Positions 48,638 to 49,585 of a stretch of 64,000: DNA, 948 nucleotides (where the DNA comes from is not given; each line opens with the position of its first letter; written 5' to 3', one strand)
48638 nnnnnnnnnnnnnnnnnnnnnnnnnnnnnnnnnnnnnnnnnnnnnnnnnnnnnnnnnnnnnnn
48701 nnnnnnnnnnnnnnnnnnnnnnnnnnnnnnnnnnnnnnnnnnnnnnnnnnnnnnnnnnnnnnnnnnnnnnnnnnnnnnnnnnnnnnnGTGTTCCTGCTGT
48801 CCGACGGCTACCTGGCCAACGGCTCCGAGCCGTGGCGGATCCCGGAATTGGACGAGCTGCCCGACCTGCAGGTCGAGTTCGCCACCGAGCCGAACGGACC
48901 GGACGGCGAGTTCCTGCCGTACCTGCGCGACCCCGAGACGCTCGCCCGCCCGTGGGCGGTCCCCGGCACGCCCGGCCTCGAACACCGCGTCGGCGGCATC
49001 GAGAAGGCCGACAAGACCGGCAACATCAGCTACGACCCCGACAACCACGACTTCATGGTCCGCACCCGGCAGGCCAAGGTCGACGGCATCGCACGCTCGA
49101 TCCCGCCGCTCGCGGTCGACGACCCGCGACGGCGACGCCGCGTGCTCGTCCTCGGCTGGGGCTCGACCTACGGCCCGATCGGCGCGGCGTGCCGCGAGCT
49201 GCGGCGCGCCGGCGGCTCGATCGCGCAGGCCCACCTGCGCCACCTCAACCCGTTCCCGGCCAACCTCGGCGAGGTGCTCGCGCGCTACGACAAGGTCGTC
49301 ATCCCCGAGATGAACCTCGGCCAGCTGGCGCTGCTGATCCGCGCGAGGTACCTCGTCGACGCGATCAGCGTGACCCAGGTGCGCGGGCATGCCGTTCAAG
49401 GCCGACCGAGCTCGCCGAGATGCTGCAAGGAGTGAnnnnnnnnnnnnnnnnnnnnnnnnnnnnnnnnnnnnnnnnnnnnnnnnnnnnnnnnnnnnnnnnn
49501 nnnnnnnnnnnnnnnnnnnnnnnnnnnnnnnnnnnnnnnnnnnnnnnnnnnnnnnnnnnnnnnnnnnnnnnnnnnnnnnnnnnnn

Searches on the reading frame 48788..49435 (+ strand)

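Call 44: search_protein_families(library=pfam, proteins=[window:48788-49435:+], max_evalue=0.001)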
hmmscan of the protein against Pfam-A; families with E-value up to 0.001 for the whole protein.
window:48788-49435:+ (215 aa): 1 family
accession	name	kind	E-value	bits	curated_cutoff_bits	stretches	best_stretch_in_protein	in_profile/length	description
PF17147.9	PFOR_II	-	2.4e-05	25.1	27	1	119-187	3-77/102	Pyruvate:ferredoxin oxidoreductase core domain II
